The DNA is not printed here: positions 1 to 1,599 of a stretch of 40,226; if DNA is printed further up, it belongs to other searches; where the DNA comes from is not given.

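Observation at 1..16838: Six tandem fused-dimer MacB/FtsX (ADOP-like) permeases served by one ATPase gene and one TolC-like lipoprotein, with no adaptor gene in view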

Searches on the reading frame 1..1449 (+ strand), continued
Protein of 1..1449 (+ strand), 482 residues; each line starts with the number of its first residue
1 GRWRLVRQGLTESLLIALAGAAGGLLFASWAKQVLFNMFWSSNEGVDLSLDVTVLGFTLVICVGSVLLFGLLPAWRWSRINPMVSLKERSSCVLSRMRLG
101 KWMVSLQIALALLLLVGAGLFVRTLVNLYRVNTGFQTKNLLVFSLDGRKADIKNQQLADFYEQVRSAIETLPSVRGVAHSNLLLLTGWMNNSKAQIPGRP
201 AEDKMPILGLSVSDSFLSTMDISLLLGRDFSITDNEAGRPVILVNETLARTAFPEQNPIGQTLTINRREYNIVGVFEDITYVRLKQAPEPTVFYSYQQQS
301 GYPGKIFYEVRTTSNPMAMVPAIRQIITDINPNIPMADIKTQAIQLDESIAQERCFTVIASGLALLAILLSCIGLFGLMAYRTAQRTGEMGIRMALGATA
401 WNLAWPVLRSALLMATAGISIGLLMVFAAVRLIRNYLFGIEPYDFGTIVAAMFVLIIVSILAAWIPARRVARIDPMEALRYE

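Call 26: search_protein_families(library=pfam, proteins=[L011:5313-6500:+, L013:227-1486:+, L011:6575-7276:+], max_evalue=10)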
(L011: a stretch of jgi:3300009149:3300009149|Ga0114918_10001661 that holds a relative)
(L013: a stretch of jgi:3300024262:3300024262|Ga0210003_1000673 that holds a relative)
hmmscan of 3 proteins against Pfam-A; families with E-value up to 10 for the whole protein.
L011:5313-6500:+ (395 aa): 8 families
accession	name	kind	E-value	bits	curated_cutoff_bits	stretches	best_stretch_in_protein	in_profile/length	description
PF13437.12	HlyD_3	-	8.3e-12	46.2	22.2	2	212-301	2-96/106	HlyD family secretion protein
PF16576.10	HlyD_D23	-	5.6e-07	29.5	30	1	39-298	6-199/214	Barrel-sandwich domain of CusB or HlyD membrane-fusion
PF00364.28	Biotin_lipoyl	-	6.7e-05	23.1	22.1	1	52-81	44-73/73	Biotin-requiring enzyme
PF13533.13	Biotin_lipoyl_2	-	0.014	15.6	29.8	1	57-78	7-28/32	Biotin-lipoyl like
PF16886.11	ATP-synt_ab_Xtn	-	0.034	14.4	25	1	28-81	20-69/88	ATPsynthase alpha/beta subunit barrel-sandwich domain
PF03949.21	Malic_M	-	0.075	12.8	23.5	1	40-92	102-154/258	Malic enzyme, NAD binding domain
PF18652.6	Adhesin_P1_N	-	0.52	11.1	27.1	1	92-147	48-103/106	Adhesin P1 N-terminal domain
PF16716.10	BST2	-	2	9.6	27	1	89-165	7-85/91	Bone marrow stromal antigen 2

L013:227-1486:+ (419 aa): 8 families
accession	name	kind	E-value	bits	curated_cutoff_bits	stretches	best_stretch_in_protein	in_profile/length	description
PF13437.12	HlyD_3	-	1.1e-11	45.8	22.2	2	236-325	2-96/106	HlyD family secretion protein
PF16576.10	HlyD_D23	-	6.6e-07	29.3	30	1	63-322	6-199/214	Barrel-sandwich domain of CusB or HlyD membrane-fusion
PF00364.28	Biotin_lipoyl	-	8e-05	22.8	22.1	1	76-105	44-73/73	Biotin-requiring enzyme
PF13533.13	Biotin_lipoyl_2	-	0.017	15.4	29.8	1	81-102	7-28/32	Biotin-lipoyl like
PF16886.11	ATP-synt_ab_Xtn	-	0.04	14.1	25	1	52-105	20-69/88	ATPsynthase alpha/beta subunit barrel-sandwich domain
PF03949.21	Malic_M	-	0.084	12.6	23.5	1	63-116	101-154/258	Malic enzyme, NAD binding domain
PF18652.6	Adhesin_P1_N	-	0.57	10.9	27.1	1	116-171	48-103/106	Adhesin P1 N-terminal domain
PF16716.10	BST2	-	2.2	9.4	27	1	113-189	7-85/91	Bone marrow stromal antigen 2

L011:6575-7276:+ (233 aa): 25 families
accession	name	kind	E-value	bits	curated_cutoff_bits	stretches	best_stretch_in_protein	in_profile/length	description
PF00005.33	ABC_tran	-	5.5e-31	108.4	25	1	22-170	1-136/137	ABC transporter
PF13304.12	AAA_21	-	3e-09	37.8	27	2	138-201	233-299/304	AAA domain, putative AbiEii toxin, Type IV TA system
PF02463.25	SMC_N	-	8.5e-05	22.5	40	1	32-214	24-211/220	RecF/RecN/SMC N terminal domain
PF13401.12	AAA_22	-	0.0021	18.8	27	1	32-71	5-44/130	AAA domain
PF03193.22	RsgA_GTPase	-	0.0034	17.7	30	1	23-52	98-126/174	RsgA GTPase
PF13175.12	AAA_15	-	0.0066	16.5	32.1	2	157-202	325-371/374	AAA ATPase domain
PF13555.12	AAA_29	-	0.0067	16.6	27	1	27-49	17-39/61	P-loop containing region of AAA domain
PF13476.12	AAA_23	-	0.0074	17.4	27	1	23-53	13-40/201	AAA domain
PF20720.3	nSTAND3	-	0.0076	16.4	27.2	1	28-52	13-37/155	Novel STAND NTPase 3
PF13604.12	AAA_30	-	0.011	15.9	27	1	31-52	16-38/191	AAA domain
PF13481.12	AAA_25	-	0.014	15.5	27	1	28-49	29-50/195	AAA domain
PF13191.12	AAA_16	-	0.022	15.7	32.6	1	31-50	23-42/167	AAA ATPase domain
PF25199.1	nSTAND_NTPase5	-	0.034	14.4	34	1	29-50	38-59/145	Novel STAND NTPase 5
PF00931.28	NB-ARC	-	0.076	12.7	23.5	1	30-52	16-38/248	NB-ARC domain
PF20703.3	nSTAND1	-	0.09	12.8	27.1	1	24-50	25-51/379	Novel STAND NTPase 1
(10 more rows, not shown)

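Call 28: find_homologous_proteins(query=L002:83-2092:+, max_evalue=1e-100)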
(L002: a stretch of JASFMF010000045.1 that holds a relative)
Query L002:83-2092:+ (669 aa): 1092 proteins with E <= 1e-100 among 8000 candidates; the best 120 are listed.
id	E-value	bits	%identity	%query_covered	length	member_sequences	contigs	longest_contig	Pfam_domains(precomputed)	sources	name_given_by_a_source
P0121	0.0e+0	1495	100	100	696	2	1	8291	PF02687.28,PF12704.15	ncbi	ncbi:MAG: ADOP family duplicated permease, partial [Phycisphaerales bacterium]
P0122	0.0e+0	1031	69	100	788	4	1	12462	PF02687.28,PF12704.15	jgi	jgi:predicted permease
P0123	0.0e+0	1026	67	100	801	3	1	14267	PF02687.28,PF12704.15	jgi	jgi:putative ABC transport system permease protein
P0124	0.0e+0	1026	68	100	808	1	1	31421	PF02687.28,PF12704.15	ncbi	-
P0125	0.0e+0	1023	67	100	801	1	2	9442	PF02687.28,PF12704.15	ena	-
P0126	0.0e+0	1016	68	100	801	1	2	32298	PF02687.28,PF12704.15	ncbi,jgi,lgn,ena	-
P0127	0.0e+0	1015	68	100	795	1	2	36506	PF02687.28,PF12704.15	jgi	-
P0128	0.0e+0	1015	67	100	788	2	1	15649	PF02687.28,PF12704.15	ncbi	ncbi:MAG: ABC transporter permease [Sedimentisphaerales bacterium]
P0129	0.0e+0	1011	66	100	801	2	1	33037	PF02687.28,PF12704.15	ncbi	-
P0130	1.9e-298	1010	67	100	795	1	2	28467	PF02687.28,PF12704.15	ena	-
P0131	5.1e-298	1008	67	100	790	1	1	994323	PF02687.28,PF12704.15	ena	-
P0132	1.1e-297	1007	66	100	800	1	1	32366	PF02687.28,PF12704.15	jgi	jgi:putative ABC transport system permease protein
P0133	6.2e-297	1005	67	100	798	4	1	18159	PF02687.28,PF12704.15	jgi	jgi:putative ABC transport system permease protein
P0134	3.1e-296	1002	67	100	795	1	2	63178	PF02687.28,PF12704.15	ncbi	-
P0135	7.0e-296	1001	65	100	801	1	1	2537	PF02687.28,PF12704.15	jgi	jgi:putative ABC transport system permease protein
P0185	2.8e-259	880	60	100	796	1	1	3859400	PF02687.28,PF12704.15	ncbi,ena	-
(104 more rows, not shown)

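Call 29: find_encoding_contigs(protein=P0131, flank=10000, max_places=1)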
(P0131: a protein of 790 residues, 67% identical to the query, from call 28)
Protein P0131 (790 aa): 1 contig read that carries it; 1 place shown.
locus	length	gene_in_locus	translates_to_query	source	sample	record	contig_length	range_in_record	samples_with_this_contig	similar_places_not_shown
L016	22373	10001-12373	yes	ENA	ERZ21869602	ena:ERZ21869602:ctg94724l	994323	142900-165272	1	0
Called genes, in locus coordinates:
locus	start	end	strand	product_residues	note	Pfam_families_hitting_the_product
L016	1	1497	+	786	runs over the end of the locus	PF12704:MacB_PCD, PF02687:FtsX, PF12704:MacB_PCD, PF02687:FtsX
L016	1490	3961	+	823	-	PF12704:MacB_PCD, PF02687:FtsX, PF12704:MacB_PCD, PF02687:FtsX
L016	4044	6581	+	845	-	PF12704:MacB_PCD, PF02687:FtsX, PF12704:MacB_PCD, PF02687:FtsX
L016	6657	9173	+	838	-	PF12704:MacB_PCD, PF02687:FtsX, PF12704:MacB_PCD, PF02687:FtsX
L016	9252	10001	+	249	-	PF02463:SMC_N (weak), PF00005:ABC_tran, PF13304:AAA_21 (faint)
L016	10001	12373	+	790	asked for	PF12704:MacB_PCD, PF02687:FtsX, PF12704:MacB_PCD, PF02687:FtsX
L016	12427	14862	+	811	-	PF12704:MacB_PCD, PF02687:FtsX, PF12704:MacB_PCD, PF02687:FtsX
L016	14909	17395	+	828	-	PF12704:MacB_PCD, PF02687:FtsX, PF12704:MacB_PCD, PF02687:FtsX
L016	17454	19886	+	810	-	PF12704:MacB_PCD, PF02687:FtsX, PF12704:MacB_PCD, PF02687:FtsX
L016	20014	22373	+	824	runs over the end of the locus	PF12704:MacB_PCD, PF02687:FtsX, PF12704:MacB_PCD, PF02687:FtsX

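Call 30: find_encoding_contigs(protein=P0124, flank=10000, max_places=1)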
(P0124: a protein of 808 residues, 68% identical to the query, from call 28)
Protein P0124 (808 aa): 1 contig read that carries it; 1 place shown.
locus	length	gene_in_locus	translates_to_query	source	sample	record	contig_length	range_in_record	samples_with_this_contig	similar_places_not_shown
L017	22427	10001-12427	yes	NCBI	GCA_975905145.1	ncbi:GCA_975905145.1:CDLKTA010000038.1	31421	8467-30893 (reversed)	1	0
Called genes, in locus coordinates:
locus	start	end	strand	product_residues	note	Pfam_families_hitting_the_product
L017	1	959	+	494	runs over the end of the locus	?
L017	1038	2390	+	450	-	PF00144:Beta-lactamase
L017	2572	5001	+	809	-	PF12704:MacB_PCD, PF02687:FtsX, PF12704:MacB_PCD, PF02687:FtsX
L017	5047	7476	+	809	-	PF12704:MacB_PCD, PF02687:FtsX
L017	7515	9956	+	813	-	PF12704:MacB_PCD, PF02687:FtsX, PF12704:MacB_PCD, PF02687:FtsX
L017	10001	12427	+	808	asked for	PF12704:MacB_PCD, PF02687:FtsX, PF12704:MacB_PCD, PF02687:FtsX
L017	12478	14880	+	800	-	PF12704:MacB_PCD, PF02687:FtsX, PF12704:MacB_PCD, PF02687:FtsX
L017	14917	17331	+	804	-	PF12704:MacB_PCD, PF02687:FtsX, PF12704:MacB_PCD, PF02687:FtsX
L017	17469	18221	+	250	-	PF02463:SMC_N (weak), PF00005:ABC_tran, PF13304:AAA_21 (faint)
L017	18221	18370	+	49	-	-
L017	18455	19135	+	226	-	PF00005:ABC_tran, PF13304:AAA_21 (weak)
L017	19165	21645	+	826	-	PF12704:MacB_PCD, PF02687:FtsX, PF12704:MacB_PCD, PF02687:FtsX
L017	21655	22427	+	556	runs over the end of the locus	PF02321:OEP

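Call 31: find_encoding_contigs(protein=P0185, flank=10000, max_places=1)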
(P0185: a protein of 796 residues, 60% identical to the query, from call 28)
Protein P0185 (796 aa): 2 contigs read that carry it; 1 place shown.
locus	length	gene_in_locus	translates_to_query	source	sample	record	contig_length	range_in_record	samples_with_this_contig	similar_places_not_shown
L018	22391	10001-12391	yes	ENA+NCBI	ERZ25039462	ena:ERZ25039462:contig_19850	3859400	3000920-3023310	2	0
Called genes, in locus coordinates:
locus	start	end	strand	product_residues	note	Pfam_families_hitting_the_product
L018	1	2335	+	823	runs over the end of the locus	PF12704:MacB_PCD, PF02687:FtsX, PF12704:MacB_PCD, PF02687:FtsX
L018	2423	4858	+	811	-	PF12704:MacB_PCD, PF02687:FtsX, PF12704:MacB_PCD, PF02687:FtsX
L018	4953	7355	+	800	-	PF12704:MacB_PCD, PF02687:FtsX, PF12704:MacB_PCD, PF02687:FtsX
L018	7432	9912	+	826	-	PF12704:MacB_PCD, PF02687:FtsX, PF12704:MacB_PCD, PF02687:FtsX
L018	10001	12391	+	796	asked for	PF12704:MacB_PCD, PF02687:FtsX, PF12704:MacB_PCD, PF02687:FtsX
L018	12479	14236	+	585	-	PF12704:MacB_PCD, PF02687:FtsX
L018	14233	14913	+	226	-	PF02687:FtsX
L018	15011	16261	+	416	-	PF12704:MacB_PCD, PF02687:FtsX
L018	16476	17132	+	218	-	PF12704:MacB_PCD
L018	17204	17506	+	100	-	PF02687:FtsX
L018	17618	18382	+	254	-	PF08713:DNA_alkylation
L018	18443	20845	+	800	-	PF12704:MacB_PCD, PF02687:FtsX, PF12704:MacB_PCD, PF02687:FtsX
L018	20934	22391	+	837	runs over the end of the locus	PF12704:MacB_PCD, PF02687:FtsX, PF12704:MacB_PCD, PF02687:FtsX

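Call 42: find_homologous_proteins(query=L011:5313-6500:+, max_evalue=1e-20)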
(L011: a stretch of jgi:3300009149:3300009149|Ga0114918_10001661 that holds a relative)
Query L011:5313-6500:+ (395 aa): 7882 proteins with E <= 1e-20 among 8000 candidates; the best 120 are listed.
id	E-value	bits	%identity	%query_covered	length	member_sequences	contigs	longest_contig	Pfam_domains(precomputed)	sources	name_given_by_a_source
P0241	1.7e-241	819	100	100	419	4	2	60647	-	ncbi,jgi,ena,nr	ncbi:MAG: HlyD family efflux transporter periplasmic adaptor subunit [Planctomycetaceae bacterium]|n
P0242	7.9e-225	764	93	100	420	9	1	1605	-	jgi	jgi:HlyD family secretion protein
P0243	1.8e-216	736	90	100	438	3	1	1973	PF00364.29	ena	-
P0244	4.1e-214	729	89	100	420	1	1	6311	PF25973.1,PF00364.29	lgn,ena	-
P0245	5.7e-214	728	89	100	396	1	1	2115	PF25973.1,PF00364.29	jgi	jgi:HlyD family secretion protein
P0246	1.1e-213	727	89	100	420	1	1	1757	PF25973.1,PF00364.29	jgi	-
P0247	1.1e-213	727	89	100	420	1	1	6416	PF25973.1,PF00364.29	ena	-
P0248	5.8e-212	721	90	98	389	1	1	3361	PF25973.1,PF00364.29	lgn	-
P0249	5.7e-209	712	87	100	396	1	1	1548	PF25973.1,PF25984.1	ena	-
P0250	1.1e-207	707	87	100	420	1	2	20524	PF25973.1,PF00364.29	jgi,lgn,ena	-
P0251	1.9e-207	707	87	100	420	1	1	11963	PF25973.1,PF00364.29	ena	-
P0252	6.6e-205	698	86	100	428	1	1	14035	PF25973.1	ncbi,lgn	-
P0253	3.2e-203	693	85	100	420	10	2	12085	PF25973.1,PF25984.1,PF00364.29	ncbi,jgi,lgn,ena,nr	ncbi:MAG TPA: RND transporter [Phycisphaerales bacterium]|nr:RND transporter [Phycisphaerales bacter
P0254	7.1e-203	692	85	100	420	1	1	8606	PF25973.1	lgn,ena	-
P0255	3.5e-202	689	84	100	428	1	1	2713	PF25973.1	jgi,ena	-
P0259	2.7e-200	683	84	100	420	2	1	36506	PF25973.1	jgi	-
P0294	3.1e-188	643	81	96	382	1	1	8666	-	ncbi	ncbi:MAG: HlyD family efflux transporter periplasmic adaptor subunit, partial [Phycisphaerales bacte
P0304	3.9e-185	633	77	99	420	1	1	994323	PF25973.1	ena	-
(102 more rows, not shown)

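Call 43: find_encoding_contigs(protein=P0304, flank=10000, max_places=1)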
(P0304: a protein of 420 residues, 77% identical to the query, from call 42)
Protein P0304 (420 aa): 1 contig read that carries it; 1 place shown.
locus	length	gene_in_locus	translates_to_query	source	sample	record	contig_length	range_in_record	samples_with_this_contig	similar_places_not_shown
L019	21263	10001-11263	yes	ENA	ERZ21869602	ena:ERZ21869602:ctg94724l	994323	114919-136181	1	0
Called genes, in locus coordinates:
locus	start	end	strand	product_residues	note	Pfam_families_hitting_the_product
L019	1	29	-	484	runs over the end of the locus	PF12679:ABC2_membrane_2, PF10920:DUF2705 (weak), PF12698:ABC2_membrane_3 (weak)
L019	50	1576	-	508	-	PF12679:ABC2_membrane_2, PF12730:ABC2_membrane_4 (weak), PF01061:ABC2_membrane (weak), PF12698:ABC2_membrane_3, PF12040:DUF3526 (weak)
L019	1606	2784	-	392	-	PF01061:ABC2_membrane (weak), PF12679:ABC2_membrane_2, PF12698:ABC2_membrane_3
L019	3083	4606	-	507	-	PF12679:ABC2_membrane_2, PF12730:ABC2_membrane_4 (weak), PF01061:ABC2_membrane (weak), PF12698:ABC2_membrane_3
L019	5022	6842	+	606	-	PF00270:DEAD, PF00271:Helicase_C, PF16124:RecQ_Zn_bind, PF09382:RQC, PF00570:HRDC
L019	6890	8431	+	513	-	PF00072:Response_reg, PF00004:AAA (faint), PF00158:Sigma54_activat, PF14532:Sigma54_activ_2, PF07728:AAA_5, PF25601:AAA_lid_14, PF02954:HTH_8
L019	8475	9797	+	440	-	PF02518:HATPase_c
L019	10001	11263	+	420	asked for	PF25973:BSH_CzcB (faint)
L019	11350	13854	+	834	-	PF12704:MacB_PCD, PF02687:FtsX, PF12704:MacB_PCD (weak), PF02687:FtsX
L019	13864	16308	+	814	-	PF12704:MacB_PCD, PF02687:FtsX, PF12704:MacB_PCD (weak), PF02687:FtsX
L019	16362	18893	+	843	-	PF12704:MacB_PCD, PF02687:FtsX, PF12704:MacB_PCD, PF02687:FtsX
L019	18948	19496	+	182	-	PF04542:Sigma70_r2, PF07638:Sigma70_ECF (weak), PF08281:Sigma70_r4_2, PF04545:Sigma70_r4 (weak)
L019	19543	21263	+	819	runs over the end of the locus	PF12704:MacB_PCD, PF02687:FtsX, PF12704:MacB_PCD, PF02687:FtsX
